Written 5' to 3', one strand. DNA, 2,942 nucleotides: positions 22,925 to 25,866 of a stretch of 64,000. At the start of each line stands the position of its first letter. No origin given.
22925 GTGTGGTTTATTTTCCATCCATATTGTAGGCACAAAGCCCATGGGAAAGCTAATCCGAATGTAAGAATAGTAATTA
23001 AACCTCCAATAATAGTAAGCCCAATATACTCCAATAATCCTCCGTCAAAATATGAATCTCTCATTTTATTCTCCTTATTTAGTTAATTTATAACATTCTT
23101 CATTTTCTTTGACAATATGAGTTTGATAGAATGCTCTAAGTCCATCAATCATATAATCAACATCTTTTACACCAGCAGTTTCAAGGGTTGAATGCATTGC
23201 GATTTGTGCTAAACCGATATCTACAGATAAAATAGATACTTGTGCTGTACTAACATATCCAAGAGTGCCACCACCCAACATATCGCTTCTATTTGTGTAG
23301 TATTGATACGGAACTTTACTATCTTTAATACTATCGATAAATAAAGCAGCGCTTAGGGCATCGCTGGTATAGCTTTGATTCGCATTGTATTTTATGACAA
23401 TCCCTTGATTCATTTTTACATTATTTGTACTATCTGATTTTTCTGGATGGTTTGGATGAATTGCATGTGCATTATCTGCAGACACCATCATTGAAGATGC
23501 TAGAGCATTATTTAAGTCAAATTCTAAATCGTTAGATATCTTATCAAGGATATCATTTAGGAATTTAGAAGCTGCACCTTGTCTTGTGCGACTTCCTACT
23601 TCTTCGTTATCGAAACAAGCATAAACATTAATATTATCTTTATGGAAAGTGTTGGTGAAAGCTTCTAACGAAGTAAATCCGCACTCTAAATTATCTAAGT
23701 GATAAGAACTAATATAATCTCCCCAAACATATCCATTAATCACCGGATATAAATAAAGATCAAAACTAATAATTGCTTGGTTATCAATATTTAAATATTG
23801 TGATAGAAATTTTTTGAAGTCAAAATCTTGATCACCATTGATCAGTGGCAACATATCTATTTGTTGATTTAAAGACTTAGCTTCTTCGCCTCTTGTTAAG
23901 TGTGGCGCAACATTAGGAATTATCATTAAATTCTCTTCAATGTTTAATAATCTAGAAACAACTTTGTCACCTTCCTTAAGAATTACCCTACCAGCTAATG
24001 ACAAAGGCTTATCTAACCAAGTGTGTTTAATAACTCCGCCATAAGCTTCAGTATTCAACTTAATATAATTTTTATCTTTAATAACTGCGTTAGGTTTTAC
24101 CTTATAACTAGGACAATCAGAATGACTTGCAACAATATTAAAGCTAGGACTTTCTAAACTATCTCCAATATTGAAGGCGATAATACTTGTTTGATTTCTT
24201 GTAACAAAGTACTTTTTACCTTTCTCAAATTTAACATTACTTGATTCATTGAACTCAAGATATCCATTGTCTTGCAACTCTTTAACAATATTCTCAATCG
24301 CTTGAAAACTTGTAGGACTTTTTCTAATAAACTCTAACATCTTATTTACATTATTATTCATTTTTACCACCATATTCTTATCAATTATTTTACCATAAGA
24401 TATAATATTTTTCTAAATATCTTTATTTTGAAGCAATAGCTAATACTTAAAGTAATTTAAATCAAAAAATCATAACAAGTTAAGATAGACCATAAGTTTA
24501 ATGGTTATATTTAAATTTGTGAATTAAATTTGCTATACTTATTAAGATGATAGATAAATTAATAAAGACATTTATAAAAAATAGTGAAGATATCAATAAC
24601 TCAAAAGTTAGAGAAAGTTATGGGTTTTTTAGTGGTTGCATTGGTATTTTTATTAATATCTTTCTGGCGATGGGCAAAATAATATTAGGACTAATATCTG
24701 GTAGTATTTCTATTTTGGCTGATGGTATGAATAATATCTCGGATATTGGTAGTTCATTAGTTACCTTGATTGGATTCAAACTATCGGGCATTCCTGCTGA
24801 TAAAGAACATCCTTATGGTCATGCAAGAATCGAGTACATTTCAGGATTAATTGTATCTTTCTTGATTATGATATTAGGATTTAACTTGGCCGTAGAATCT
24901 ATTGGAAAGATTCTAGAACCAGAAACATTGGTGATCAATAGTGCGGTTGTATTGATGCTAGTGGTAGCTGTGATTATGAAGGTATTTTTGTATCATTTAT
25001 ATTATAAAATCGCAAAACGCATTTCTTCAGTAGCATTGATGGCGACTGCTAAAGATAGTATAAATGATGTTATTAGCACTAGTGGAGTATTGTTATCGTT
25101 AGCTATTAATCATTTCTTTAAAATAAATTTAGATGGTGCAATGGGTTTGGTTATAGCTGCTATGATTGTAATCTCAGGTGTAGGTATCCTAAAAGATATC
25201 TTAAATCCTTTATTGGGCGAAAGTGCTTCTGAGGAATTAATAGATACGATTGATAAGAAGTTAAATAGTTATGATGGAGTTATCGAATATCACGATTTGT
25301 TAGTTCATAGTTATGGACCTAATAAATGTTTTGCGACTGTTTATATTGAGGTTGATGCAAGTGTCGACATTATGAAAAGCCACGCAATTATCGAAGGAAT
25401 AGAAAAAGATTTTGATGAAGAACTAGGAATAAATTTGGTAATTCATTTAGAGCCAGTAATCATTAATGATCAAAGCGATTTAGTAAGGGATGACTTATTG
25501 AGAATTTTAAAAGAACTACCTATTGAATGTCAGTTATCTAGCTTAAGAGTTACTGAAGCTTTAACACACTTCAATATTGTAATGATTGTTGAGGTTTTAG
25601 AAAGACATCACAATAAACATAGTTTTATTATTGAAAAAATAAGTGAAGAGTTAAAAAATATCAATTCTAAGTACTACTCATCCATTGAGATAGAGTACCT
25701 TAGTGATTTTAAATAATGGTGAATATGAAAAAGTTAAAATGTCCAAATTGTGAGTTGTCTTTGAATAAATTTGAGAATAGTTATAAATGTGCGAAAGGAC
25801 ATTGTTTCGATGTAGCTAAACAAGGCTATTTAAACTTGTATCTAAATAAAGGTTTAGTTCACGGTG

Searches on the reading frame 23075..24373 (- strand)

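Call 46: search_protein_families(library=pfam, proteins=[window:23075-24373:-])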
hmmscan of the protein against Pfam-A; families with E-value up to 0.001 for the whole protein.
window:23075-24373:- (432 aa): 2 families
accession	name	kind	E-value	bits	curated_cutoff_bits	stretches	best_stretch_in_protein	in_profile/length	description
PF02127.20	Peptidase_M18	-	7.7e-104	348.3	24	1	15-416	1-432/432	Aminopeptidase I zinc metalloprotease (M18)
PF05343.19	Peptidase_M42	-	1.7e-06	27.8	23.2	0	284-408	167-289/292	M42 glutamyl aminopeptidase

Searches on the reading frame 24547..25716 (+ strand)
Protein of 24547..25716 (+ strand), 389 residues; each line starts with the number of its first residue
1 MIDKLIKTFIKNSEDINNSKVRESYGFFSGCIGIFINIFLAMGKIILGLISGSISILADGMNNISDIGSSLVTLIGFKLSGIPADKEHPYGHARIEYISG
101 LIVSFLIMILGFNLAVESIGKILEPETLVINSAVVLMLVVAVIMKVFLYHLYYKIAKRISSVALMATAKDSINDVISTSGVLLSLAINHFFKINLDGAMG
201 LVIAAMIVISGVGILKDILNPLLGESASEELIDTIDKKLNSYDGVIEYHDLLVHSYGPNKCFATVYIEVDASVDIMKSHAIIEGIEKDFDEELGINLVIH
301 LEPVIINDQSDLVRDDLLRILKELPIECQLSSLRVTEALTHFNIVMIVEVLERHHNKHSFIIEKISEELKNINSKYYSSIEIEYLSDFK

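Call 46: search_protein_families(library=pfam, proteins=[window:24547-25716:+])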
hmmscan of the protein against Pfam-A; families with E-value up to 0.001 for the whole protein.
window:24547-25716:+ (389 aa): 2 families
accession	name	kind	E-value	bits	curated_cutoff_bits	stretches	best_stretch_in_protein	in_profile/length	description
PF01545.26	Cation_efflux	-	8.1e-41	140.4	26.6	1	32-222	3-197/198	Cation efflux family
PF16916.11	ZT_dimer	-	3.5e-13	49.8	26.7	1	228-303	2-77/78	Dimerisation domain of Zinc Transporter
